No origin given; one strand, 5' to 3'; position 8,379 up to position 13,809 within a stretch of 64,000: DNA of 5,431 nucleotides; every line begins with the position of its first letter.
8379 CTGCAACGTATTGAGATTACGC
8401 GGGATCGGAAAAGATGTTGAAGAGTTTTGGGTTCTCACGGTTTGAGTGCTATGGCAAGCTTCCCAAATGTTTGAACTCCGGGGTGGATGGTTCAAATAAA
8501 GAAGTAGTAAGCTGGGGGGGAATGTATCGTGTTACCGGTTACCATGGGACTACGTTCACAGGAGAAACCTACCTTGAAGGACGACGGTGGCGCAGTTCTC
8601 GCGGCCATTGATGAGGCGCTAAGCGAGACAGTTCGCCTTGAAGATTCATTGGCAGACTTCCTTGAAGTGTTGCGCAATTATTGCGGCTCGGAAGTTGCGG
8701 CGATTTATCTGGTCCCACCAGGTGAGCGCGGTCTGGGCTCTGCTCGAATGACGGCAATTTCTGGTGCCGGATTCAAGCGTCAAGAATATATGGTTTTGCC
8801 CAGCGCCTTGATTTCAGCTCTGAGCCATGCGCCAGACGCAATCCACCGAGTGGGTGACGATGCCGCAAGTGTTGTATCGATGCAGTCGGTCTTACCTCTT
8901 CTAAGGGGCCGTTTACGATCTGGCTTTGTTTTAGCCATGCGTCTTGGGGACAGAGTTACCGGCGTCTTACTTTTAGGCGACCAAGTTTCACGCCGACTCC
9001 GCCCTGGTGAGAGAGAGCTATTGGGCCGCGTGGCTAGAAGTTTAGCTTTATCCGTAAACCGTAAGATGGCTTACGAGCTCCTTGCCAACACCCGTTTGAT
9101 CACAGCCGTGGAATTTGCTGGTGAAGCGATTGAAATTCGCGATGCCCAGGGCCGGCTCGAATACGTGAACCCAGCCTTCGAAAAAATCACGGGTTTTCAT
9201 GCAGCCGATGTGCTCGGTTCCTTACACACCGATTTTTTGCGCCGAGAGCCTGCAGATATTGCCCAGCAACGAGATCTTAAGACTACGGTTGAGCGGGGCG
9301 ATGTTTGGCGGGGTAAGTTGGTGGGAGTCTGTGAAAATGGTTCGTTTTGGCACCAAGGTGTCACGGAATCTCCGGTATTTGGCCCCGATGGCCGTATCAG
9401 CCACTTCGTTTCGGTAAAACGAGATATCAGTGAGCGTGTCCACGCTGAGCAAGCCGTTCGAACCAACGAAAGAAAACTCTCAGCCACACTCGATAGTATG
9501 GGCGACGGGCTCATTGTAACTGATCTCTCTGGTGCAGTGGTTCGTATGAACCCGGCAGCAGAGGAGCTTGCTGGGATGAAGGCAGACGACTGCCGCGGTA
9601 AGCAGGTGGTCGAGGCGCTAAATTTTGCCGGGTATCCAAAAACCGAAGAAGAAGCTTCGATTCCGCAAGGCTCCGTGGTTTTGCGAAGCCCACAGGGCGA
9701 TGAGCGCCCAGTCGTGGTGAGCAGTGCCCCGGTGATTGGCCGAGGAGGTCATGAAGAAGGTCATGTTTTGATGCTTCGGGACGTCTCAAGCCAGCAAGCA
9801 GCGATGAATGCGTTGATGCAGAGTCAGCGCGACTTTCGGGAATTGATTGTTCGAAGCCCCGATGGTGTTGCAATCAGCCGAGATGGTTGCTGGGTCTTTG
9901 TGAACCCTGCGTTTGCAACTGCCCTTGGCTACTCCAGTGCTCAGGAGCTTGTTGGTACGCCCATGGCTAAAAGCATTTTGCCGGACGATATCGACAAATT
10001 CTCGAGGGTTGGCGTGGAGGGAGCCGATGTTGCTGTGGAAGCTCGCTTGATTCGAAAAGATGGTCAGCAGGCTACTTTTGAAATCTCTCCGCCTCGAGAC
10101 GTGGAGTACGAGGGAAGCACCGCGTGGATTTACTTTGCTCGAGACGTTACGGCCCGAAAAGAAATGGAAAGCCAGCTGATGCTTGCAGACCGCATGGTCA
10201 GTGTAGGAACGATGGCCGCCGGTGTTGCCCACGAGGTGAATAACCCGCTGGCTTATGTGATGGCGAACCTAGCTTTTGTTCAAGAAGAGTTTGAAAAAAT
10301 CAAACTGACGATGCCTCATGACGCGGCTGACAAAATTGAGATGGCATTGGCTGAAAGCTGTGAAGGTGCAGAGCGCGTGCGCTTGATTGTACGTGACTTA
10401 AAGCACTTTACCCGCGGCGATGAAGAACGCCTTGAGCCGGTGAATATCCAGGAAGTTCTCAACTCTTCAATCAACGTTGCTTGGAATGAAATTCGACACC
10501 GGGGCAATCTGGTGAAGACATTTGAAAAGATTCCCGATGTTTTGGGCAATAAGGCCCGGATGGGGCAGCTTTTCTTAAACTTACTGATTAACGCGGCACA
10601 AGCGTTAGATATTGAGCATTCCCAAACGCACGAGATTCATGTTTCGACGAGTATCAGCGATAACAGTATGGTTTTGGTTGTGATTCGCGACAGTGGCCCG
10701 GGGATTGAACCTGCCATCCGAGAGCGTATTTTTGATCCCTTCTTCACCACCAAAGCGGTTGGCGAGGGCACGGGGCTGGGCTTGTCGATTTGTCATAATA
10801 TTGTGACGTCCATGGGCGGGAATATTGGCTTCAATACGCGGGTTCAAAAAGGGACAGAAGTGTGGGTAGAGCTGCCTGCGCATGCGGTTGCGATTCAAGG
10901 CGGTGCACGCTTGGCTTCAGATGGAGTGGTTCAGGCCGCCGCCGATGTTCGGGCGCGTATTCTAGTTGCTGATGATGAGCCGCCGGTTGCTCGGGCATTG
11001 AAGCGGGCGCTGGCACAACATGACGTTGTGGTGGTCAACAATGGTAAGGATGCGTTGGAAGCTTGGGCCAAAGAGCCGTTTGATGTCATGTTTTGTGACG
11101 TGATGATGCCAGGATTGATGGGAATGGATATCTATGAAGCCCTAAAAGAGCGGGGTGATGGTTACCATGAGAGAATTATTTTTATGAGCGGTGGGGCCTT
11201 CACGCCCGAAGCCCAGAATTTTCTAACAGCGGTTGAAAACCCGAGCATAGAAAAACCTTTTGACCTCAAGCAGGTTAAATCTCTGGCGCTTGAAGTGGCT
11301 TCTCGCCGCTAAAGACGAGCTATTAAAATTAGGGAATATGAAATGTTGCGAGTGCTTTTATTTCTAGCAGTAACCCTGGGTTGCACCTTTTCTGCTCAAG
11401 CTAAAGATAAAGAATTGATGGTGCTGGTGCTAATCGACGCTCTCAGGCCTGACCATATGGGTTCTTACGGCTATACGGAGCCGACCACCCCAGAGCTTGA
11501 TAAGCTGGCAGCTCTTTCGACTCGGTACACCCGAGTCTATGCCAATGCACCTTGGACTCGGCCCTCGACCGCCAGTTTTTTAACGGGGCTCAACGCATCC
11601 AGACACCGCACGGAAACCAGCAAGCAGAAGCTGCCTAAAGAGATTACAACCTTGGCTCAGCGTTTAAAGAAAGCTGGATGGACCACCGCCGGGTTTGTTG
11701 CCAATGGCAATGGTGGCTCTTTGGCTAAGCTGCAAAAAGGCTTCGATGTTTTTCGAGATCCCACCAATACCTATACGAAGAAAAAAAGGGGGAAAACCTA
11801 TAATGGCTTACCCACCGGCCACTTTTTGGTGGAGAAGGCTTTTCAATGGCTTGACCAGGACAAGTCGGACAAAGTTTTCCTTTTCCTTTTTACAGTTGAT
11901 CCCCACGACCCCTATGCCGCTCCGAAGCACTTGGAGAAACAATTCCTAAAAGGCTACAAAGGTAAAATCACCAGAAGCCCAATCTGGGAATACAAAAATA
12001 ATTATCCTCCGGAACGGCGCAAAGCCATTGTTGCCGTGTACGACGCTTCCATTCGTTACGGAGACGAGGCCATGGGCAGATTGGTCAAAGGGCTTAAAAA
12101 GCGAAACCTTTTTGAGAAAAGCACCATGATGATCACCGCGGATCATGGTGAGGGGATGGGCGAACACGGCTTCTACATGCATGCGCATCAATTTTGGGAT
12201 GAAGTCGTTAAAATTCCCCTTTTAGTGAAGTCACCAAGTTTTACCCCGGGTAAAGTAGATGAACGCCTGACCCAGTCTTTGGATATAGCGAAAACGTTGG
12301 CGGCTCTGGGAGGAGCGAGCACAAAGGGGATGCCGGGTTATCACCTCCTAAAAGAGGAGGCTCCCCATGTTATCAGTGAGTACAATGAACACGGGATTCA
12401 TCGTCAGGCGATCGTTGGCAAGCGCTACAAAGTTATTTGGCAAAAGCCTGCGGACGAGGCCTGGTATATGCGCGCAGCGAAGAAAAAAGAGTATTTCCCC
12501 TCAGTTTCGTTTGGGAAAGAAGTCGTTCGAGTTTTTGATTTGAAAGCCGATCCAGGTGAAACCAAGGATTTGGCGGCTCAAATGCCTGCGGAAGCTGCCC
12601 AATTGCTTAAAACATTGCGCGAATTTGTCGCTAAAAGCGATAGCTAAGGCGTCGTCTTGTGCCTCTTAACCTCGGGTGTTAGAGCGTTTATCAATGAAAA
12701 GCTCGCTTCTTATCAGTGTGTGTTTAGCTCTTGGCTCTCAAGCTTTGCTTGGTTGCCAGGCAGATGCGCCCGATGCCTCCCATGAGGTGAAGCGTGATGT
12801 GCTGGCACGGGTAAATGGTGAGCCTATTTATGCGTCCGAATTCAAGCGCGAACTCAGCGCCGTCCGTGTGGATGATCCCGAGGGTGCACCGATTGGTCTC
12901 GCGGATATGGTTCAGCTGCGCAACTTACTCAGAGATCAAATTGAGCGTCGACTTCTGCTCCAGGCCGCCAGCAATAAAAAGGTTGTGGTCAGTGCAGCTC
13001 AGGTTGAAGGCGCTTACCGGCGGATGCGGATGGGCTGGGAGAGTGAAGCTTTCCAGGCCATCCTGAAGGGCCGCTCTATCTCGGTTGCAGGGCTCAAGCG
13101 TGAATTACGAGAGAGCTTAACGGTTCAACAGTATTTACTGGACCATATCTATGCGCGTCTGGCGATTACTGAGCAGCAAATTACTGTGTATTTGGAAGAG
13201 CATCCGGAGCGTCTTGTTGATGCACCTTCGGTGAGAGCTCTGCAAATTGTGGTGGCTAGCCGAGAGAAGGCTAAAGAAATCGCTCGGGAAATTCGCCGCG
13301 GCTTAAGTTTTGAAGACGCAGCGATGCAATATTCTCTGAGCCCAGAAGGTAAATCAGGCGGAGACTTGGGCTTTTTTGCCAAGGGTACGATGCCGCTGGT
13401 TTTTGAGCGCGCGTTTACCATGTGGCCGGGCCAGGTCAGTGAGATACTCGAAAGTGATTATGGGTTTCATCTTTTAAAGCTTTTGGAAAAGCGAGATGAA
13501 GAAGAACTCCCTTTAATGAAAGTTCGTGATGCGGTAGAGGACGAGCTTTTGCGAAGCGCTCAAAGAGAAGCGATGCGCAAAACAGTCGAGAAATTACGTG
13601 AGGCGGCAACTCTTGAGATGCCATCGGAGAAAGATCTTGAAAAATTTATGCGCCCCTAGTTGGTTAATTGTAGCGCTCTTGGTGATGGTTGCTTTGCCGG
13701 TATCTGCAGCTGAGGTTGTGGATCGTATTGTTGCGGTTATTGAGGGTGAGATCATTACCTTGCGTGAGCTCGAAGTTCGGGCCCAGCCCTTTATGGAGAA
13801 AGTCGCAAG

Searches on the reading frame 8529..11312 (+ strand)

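Call 7: search_protein_families(library=ncbifam, proteins=[window:8529-11312:+], max_evalue=0.00001)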
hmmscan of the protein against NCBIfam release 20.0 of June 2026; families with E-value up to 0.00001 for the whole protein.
window:8529-11312:+ (927 aa): 103 families (the best 25 are shown)
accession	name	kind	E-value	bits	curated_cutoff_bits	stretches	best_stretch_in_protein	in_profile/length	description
NF052573.1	HisKinEspAMyxo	equivalog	1.1e-132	443.6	1400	1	502-920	326-746/755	serine histidine kinase EspA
NF052574.1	HisKinEspCMyxo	equivalog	4.7e-125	418.6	1200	2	455-911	310-770/785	serine histidine kinase EspC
NF008468.0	PRK11360.1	equivalog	4.9e-68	230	646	2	429-786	262-610/616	two-component system sensor histidine kinase AtoS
NF010076.0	PRK13557.1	subfamily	7.2e-52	176.5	631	2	452-865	52-476/540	histidine kinase famiy protein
NF038348.1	T2SS_HK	subfamily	2.6e-51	174.7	450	2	602-784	396-573/574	histidine kinase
NF046020.1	HisKinCckABruc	equivalog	3.4e-47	160.9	1000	1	429-918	341-861/868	cell cycle histidine kinase CckA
TIGR00229.1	sensory_box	domain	1.5e-45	154.3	22.9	3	189-309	6-125/126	PAS domain S-box protein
NF046026.1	HisKinCckACaul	equivalog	2.4e-45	154.8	1000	1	308-915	56-667/678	cell cycle histidine kinase CckA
TIGR02938.1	nifL_nitrog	equivalog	7.4e-43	146.8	242.45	2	626-783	334-493/494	nitrogen fixation negative regulator NifL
NF010411.0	PRK13837.1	equivalog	7.2e-40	136.7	647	1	534-787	425-678/828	two-component system VirA-like sensor kinase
NF007688.0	PRK10364.1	equivalog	1.4e-38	132.9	479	1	532-786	213-453/460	two-component system sensor histidine kinase ZraS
NF041777.1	sens_FixL_Rhizob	equivalog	1.4e-36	126.2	850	1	415-785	104-482/485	sensor protein FixL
NF047497.1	HK_LIC_12097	equivalog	6e-33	114.1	500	1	530-783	120-365/367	LIC_12097 family sensor histidine kinase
NF008302.0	PRK11091.1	equivalog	1.8e-30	105.8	838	1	423-919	144-638/779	aerobic respiration two-component sensor histidine kinase ArcB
NF046044.1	PnpS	equivalog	2.1e-30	106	400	1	421-783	42-390/390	two-component system histidine kinase PnpS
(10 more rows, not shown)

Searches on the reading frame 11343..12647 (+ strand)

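Call 7: search_protein_families(library=ncbifam, proteins=[window:11343-12647:+], max_evalue=0.00001)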
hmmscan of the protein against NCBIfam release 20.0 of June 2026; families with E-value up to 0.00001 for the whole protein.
window:11343-12647:+ (434 aa): 23 families
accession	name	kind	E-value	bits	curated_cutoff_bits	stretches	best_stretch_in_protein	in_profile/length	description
NF010322.0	PRK13759.1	equivalog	2.7e-31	108.6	481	2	156-427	180-451/486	arylsulfatase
TIGR03417.1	chol_sulfatase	equivalog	2.1e-28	99.5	433.45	2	230-427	252-434/500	choline-sulfatase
NF045661.1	HdlasePehA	equivalog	5.1e-27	94.7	900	2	229-424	280-477/506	phosphoric/sulfuric ester hydrolase PehA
NF007160.0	PRK09598.1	equivalog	2.2e-16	59.3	561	1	18-281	218-452/523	phosphoethanolamine--lipid A transferase EptA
NF028537.1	P_eth_NH2_trans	domain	3e-15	55.8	500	1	18-281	221-461/527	phosphoethanolamine--lipid A transferase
NF052527.1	Mn_arylsulf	exception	9.2e-14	51.2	850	1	180-411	202-432/479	manganese-dependent arylsulfatase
NF033670.1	polymyxin_MCR6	exception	4.3e-09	35.7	1235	1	18-319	231-519/538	MCR-6 family phosphoethanolamine--lipid A transferase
NF007933.0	PRK10649.1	subfamily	1e-08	34.2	404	1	22-271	235-465/577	phosphoethanolamine transferase CptA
NF008619.0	PRK11598.1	equivalog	1e-08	34.1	660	1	226-284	414-472/546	phosphoethanolamine transferase EptA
NF038075.1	fam_STM4013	hypoth_equivalog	2.6e-08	33.7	250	0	219-292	186-255/261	STM4013/SEN3800 family hydrolase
NF008593.0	PRK11560.1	equivalog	8.3e-08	30.9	493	1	17-278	240-475/563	kdo(2)-lipid A phosphoethanolamine 7''-transferase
NF012179.0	CptA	domain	1.1e-07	30.9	900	1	19-272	220-454/556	phosphoethanolamine transferase CptA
NF047438.1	polymyxin_MCR12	exception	3.3e-07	29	1200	1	229-284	419-474/548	MCR-12 family phosphoethanolamine--lipid A transferase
NF053859.1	polymyxin_MCR13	exception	8.7e-07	28.1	1250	1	228-301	411-488/541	MCR-13 family phosphoethanolamine--lipid A transferase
NF012159.0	polymyxin_MCR2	exception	9.2e-07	28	1200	1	21-281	233-477/538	MCR-2 family phosphoethanolamine--lipid A transferase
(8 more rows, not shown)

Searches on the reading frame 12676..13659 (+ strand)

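Call 7: search_protein_families(library=ncbifam, proteins=[window:12676-13659:+], max_evalue=0.00001)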
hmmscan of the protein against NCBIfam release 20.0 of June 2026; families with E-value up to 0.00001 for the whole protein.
window:12676-13659:+ (327 aa): 10 families
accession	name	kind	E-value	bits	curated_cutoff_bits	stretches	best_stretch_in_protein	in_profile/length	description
NF000809.0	PRK00059.1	equivalog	6.6e-22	78.3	303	1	82-315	87-330/336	peptidylprolyl isomerase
NF002827.0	PRK03002.1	equivalog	1.8e-18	66.6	343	1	96-292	62-243/285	peptidylprolyl isomerase PrsA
NF002846.0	PRK03095.1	equivalog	2.3e-16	60.1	361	1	88-297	51-245/287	peptidylprolyl isomerase PrsA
TIGR02933.1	nifM_nitrog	equivalog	5.9e-15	55.8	168.2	1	86-306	33-254/256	nitrogen fixation protein NifM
NF002824.0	PRK02998.1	subfamily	1.7e-12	47.3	360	1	182-311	131-264/283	peptidylprolyl isomerase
NF008054.0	PRK10788.1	equivalog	1.8e-11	43.5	493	1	160-313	245-399/626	peptidylprolyl isomerase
NF011969.0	PRK15441.1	equivalog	3e-10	40.4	127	1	187-271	6-91/93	peptidylprolyl isomerase PpiC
NF008038.0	PRK10770.1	equivalog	1.6e-09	37.1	394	1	195-274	303-385/431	peptidylprolyl isomerase SurA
NF003356.0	PRK04405.1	subfamily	3.2e-06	26.4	339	1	104-277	74-241/299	peptidylprolyl isomerase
NF051879.1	TDE1658_narrow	equivalog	6.1e-06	25.4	340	0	133-203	133-206/342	MOSP complex formation periplasmic protein, TDE1658 family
